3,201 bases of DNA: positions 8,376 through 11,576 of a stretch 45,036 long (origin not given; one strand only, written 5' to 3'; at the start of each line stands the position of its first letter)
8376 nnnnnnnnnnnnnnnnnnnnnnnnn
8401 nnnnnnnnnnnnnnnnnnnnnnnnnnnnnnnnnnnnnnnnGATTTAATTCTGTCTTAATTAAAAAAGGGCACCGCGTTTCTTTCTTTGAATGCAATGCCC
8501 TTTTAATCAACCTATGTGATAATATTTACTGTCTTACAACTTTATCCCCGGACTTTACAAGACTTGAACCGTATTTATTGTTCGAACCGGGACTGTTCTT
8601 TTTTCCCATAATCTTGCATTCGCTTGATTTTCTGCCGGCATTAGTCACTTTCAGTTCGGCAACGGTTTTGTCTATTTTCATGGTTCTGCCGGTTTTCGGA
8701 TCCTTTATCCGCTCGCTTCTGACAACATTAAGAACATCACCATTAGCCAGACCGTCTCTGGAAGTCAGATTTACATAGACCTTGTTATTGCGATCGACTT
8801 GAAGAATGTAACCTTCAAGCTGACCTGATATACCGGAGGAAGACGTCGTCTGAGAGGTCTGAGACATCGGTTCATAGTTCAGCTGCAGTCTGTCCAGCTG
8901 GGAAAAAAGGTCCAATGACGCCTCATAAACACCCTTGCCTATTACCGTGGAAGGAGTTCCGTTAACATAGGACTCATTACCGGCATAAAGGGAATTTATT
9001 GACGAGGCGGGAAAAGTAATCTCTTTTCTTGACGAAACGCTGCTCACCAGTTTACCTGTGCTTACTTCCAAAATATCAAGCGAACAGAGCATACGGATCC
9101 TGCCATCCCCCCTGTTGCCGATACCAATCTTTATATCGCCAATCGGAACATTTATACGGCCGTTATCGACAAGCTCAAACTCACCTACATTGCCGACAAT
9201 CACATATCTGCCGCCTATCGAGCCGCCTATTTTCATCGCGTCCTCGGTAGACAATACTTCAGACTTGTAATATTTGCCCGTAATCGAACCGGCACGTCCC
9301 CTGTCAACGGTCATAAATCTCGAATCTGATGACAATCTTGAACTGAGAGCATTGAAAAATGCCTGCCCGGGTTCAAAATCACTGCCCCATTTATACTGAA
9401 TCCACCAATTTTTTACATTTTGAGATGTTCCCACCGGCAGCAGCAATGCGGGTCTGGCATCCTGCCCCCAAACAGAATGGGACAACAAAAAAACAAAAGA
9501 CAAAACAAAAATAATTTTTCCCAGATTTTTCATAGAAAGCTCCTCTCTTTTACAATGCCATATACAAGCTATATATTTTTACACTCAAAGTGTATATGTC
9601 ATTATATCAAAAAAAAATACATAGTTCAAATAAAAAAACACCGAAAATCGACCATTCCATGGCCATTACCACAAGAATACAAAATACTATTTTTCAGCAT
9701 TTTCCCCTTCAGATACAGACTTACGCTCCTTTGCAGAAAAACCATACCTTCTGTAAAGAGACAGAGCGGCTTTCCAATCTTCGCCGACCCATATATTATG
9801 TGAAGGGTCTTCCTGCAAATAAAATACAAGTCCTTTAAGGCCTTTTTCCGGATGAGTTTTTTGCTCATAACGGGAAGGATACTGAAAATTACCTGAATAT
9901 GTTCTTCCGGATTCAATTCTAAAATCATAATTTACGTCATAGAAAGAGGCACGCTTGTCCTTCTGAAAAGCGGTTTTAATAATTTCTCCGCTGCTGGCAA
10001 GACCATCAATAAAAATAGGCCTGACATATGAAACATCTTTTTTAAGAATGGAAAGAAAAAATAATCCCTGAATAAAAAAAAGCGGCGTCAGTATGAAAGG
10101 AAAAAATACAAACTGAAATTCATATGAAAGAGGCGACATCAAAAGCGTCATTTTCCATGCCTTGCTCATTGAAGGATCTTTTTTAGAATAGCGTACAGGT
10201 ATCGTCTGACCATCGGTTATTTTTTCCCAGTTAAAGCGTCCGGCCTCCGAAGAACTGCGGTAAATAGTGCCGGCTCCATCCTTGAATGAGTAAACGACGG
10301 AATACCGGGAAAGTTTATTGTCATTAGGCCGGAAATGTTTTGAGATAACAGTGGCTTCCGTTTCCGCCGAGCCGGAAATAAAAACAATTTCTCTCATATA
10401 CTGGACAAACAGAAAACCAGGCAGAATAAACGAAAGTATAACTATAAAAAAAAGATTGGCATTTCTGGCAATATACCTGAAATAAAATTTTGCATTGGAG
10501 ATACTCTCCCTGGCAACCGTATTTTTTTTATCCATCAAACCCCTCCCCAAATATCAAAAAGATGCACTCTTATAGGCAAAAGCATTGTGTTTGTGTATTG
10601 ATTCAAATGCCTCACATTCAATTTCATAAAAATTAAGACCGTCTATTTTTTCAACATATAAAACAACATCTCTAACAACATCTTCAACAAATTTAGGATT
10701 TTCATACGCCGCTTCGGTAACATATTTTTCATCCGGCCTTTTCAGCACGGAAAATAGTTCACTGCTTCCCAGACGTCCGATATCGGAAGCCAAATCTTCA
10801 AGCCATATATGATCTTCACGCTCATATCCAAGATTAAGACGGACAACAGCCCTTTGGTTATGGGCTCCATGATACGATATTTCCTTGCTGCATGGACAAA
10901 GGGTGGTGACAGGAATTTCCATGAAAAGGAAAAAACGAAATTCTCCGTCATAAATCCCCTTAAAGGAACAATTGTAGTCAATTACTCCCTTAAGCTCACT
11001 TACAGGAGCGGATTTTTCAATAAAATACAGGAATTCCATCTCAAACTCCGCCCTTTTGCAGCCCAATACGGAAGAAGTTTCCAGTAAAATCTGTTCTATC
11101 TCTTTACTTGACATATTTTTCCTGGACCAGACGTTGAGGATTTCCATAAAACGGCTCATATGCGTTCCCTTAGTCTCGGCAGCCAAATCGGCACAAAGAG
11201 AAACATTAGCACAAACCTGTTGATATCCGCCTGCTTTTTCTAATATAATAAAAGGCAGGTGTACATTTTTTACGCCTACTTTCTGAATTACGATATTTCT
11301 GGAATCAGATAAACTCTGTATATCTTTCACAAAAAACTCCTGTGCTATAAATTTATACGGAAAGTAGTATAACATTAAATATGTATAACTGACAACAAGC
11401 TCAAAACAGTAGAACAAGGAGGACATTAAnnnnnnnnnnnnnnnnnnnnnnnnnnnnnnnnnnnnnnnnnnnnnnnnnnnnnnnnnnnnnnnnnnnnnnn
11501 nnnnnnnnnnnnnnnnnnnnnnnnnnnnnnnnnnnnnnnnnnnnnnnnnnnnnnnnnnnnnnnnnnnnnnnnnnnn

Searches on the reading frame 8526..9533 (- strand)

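Call 3: search_protein_families(library=pfam, proteins=[window:8526-9533:-], max_evalue=1)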
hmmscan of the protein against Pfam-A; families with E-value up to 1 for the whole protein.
window:8526-9533:- (335 aa): 2 families
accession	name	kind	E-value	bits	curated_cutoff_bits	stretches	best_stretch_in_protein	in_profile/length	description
PF16538.11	FlgT_C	-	8.2e-06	26.6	27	1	249-311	1-63/77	Flagellar assembly protein T, C-terminal domain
PF13036.11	LpoB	-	0.084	13.2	22.3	1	58-121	49-115/147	Peptidoglycan-synthase activator LpoB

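Call 4: search_protein_families(library=ncbifam, proteins=[window:8526-9533:-], max_evalue=1)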
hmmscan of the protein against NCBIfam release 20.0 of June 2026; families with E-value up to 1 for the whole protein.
window:8526-9533:- (335 aa): 0 families

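Call 72: search_protein_families(library=padloc, proteins=[window:8526-9533:-], max_evalue=0.01)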
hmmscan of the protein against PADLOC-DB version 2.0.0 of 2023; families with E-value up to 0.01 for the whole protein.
window:8526-9533:- (335 aa): 0 families

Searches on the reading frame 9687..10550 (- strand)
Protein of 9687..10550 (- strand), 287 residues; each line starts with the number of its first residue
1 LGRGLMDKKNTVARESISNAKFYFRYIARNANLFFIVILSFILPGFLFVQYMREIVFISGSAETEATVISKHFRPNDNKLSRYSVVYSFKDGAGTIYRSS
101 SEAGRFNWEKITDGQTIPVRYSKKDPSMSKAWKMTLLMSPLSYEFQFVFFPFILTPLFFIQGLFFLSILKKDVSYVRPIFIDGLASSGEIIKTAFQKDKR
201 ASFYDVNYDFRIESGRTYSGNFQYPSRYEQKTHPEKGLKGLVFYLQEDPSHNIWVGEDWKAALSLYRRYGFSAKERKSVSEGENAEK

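Call 3: search_protein_families(library=pfam, proteins=[window:9687-10550:-], max_evalue=1)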
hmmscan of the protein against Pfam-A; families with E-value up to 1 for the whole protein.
window:9687-10550:- (287 aa): 2 families
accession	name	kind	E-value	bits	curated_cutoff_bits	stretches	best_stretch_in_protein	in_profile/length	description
PF12158.14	DUF3592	-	2.7e-07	31.6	25.3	1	64-128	1-76/84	Domain of unknown function (DUF3592)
PF12420.13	DUF3671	-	0.11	12.3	34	1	6-170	134-210/223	Fam-L, Fam-M like protein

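Call 4: search_protein_families(library=ncbifam, proteins=[window:9687-10550:-], max_evalue=1)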
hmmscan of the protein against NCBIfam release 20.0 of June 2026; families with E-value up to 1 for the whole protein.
window:9687-10550:- (287 aa): 0 families

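Call 72: search_protein_families(library=padloc, proteins=[window:9687-10550:-], max_evalue=0.01)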
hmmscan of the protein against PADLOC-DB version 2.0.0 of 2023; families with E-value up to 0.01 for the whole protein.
window:9687-10550:- (287 aa): 0 families

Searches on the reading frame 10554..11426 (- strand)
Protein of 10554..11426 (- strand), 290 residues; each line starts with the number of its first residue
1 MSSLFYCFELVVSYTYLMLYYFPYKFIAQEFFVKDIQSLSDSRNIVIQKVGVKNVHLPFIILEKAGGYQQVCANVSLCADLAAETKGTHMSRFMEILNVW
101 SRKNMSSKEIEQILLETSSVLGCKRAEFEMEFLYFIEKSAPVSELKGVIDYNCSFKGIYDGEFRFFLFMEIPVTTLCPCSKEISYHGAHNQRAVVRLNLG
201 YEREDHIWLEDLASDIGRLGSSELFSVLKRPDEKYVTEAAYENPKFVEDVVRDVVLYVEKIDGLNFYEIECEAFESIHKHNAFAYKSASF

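Call 3: search_protein_families(library=pfam, proteins=[window:10554-11426:-], max_evalue=1)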
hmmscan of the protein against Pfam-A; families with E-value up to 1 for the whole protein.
window:10554-11426:- (290 aa): 1 family
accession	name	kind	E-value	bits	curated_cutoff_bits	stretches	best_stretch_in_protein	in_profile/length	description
PF02649.19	GCHY-1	-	7.3e-81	272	25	1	34-284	2-260/260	Type I GTP cyclohydrolase folE2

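Call 4: search_protein_families(library=ncbifam, proteins=[window:10554-11426:-], max_evalue=1)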
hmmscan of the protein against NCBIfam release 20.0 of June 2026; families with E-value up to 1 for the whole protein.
window:10554-11426:- (290 aa): 3 families
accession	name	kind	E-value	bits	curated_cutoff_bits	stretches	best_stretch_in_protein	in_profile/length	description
NF010200.1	PRK13674.1-1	equivalog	2.1e-73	247.2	215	1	34-286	1-268/270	GTP cyclohydrolase FolE2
TIGR00294.2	TIGR00294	equivalog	4.1e-37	128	220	2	188-289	188-293/302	GTP cyclohydrolase MptA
NF010204.0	PRK13675.1-1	equivalog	4.9e-21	75.3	468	1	45-284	14-263/267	GTP cyclohydrolase IV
